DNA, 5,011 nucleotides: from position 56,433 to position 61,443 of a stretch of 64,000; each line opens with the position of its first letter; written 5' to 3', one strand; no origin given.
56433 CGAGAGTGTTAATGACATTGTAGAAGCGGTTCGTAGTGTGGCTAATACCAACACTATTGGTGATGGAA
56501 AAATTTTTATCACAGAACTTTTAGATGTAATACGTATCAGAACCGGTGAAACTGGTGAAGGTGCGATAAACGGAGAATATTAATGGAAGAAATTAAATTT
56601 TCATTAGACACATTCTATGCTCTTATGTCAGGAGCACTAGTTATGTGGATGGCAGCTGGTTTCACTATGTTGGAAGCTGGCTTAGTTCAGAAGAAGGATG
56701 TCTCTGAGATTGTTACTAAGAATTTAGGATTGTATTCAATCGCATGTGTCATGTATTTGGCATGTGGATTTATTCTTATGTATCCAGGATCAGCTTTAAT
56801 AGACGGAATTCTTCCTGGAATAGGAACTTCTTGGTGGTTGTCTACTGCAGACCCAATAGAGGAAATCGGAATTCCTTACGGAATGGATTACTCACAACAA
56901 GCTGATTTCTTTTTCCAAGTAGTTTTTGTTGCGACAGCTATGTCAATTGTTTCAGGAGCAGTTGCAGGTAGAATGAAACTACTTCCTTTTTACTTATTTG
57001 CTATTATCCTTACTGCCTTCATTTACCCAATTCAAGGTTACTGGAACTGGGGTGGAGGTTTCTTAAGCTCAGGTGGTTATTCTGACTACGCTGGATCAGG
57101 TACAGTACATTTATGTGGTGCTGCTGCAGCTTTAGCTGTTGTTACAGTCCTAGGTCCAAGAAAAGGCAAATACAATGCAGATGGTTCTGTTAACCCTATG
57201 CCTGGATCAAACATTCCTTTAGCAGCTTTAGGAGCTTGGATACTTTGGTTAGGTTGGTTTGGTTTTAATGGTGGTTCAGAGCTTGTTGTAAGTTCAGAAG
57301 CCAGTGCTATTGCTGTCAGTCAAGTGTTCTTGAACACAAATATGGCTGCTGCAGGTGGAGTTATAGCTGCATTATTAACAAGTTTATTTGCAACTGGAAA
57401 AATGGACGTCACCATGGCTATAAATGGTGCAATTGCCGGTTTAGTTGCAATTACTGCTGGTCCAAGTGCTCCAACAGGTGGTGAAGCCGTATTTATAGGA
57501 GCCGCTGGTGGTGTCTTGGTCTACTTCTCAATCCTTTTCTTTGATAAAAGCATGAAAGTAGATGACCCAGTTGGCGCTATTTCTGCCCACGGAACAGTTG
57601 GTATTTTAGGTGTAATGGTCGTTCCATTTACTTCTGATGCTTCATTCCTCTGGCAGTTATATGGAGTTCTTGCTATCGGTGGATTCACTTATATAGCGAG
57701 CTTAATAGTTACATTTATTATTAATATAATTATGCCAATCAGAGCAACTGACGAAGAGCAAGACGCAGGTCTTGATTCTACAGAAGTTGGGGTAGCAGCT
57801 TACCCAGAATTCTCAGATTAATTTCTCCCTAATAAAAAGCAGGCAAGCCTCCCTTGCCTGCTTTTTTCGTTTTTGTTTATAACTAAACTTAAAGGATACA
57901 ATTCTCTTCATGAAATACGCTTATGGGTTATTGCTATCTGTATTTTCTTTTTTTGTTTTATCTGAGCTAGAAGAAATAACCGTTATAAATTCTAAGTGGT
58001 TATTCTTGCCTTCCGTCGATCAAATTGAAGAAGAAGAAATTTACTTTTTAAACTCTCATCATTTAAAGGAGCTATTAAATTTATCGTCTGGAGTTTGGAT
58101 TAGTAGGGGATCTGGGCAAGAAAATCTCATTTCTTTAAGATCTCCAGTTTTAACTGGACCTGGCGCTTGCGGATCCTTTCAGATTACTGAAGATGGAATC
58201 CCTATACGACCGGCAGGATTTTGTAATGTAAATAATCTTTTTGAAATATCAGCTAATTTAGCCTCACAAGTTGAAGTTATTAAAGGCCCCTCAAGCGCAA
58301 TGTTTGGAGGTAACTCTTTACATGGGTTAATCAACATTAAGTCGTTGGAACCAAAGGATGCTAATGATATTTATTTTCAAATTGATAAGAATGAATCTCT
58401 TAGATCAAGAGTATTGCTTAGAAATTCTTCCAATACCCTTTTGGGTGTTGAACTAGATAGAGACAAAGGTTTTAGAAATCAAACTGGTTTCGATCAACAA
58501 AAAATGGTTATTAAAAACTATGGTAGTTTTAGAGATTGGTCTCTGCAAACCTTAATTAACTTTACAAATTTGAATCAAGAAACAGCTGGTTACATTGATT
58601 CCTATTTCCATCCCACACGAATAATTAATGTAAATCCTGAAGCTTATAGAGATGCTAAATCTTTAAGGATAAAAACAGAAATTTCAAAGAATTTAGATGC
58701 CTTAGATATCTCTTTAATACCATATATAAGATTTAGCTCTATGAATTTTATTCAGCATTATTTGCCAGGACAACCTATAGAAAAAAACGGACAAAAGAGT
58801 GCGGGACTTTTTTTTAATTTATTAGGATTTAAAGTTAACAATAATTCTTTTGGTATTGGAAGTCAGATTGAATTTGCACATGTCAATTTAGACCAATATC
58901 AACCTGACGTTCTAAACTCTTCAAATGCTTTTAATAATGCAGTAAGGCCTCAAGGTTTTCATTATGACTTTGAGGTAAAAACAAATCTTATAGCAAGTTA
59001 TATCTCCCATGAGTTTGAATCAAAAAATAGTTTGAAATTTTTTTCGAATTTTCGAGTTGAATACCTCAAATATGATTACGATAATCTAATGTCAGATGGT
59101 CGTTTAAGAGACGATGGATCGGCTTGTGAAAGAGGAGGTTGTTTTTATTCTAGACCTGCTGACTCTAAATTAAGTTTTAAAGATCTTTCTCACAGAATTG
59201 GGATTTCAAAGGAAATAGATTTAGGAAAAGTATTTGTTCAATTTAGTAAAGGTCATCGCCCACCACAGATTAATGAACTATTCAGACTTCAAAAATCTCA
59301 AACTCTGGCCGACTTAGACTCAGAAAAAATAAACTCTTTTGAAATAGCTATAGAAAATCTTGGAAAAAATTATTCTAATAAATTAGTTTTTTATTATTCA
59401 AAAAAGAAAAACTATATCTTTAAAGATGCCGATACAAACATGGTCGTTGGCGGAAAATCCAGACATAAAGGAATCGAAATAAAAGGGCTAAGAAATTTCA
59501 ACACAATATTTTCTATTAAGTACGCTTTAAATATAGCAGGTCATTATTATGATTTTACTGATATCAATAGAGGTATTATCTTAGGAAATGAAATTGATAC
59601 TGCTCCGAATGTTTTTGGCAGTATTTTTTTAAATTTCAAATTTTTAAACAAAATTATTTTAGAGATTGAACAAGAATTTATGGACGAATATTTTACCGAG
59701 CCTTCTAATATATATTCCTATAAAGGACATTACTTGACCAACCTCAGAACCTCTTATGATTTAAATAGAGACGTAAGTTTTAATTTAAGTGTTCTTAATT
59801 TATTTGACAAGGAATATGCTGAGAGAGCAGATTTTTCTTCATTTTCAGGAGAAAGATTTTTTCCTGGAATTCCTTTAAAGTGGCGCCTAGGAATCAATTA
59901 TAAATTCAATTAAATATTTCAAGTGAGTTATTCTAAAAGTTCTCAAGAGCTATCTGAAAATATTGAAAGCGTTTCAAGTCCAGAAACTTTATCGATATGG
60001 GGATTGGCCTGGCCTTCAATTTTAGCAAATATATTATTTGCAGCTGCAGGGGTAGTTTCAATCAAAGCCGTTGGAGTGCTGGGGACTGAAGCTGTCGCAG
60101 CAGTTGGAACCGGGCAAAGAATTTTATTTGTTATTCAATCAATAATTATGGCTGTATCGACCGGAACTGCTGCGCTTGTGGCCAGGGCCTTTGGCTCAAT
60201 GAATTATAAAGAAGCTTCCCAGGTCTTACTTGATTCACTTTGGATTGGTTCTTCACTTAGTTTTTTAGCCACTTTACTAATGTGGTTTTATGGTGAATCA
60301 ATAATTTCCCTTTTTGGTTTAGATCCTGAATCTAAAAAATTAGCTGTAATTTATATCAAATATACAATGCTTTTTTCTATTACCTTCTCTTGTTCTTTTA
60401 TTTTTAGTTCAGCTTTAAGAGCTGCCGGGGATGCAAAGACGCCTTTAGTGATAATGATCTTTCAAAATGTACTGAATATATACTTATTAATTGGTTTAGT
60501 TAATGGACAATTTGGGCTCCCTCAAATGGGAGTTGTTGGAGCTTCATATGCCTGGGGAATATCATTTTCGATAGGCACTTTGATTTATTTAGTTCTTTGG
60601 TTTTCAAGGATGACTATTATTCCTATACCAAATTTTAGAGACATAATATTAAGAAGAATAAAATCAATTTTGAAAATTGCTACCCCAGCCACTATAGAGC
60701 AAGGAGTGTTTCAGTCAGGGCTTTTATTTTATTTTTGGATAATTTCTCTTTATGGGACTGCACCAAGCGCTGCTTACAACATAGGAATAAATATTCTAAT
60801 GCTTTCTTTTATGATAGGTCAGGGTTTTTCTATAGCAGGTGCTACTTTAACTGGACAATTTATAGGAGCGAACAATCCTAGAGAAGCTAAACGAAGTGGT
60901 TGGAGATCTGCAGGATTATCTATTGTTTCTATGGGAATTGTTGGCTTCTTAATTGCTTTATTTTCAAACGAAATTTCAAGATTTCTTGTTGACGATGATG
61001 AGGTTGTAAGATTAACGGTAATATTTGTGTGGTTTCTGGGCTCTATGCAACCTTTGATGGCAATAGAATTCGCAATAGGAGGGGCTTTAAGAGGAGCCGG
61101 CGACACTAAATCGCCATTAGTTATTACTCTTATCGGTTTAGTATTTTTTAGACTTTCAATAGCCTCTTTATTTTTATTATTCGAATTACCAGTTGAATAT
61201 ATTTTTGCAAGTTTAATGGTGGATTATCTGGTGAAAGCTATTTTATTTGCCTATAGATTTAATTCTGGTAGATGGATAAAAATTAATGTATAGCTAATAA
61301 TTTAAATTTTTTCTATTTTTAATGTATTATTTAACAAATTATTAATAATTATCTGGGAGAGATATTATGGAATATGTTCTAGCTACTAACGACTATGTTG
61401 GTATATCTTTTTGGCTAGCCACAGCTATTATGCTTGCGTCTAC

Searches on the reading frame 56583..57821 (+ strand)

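Call 80: search_protein_families(library=pfam, proteins=[window:56583-57821:+], max_evalue=0.000001)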
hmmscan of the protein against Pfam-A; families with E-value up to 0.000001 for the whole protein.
window:56583-57821:+ (412 aa): 1 family
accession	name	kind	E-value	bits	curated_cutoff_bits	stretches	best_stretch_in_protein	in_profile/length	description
PF00909.26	Ammonium_transp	-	3.8e-89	299.6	23.2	1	13-407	3-399/399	Ammonium Transporter Family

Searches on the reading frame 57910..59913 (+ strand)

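Call 80: search_protein_families(library=pfam, proteins=[window:57910-59913:+], max_evalue=0.000001)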
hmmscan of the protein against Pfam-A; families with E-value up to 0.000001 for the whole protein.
window:57910-59913:+ (667 aa): 2 families
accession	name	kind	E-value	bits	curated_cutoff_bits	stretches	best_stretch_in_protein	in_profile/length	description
PF00593.30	TonB_dep_Rec_b-barrel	-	1.9e-22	81.2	27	1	211-631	25-436/436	TonB dependent receptor-like, beta-barrel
PF07715.20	Plug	-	1.1e-10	42.4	23.9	1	35-139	8-106/107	TonB-dependent Receptor Plug Domain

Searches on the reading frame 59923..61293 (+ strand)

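Call 80: search_protein_families(library=pfam, proteins=[window:59923-61293:+], max_evalue=0.000001)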
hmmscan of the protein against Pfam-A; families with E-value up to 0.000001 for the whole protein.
window:59923-61293:+ (456 aa): 1 family
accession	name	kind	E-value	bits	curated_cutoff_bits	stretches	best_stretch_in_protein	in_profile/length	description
PF01554.23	MatE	-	7.3e-60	201.7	24.9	2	31-188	1-158/161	MatE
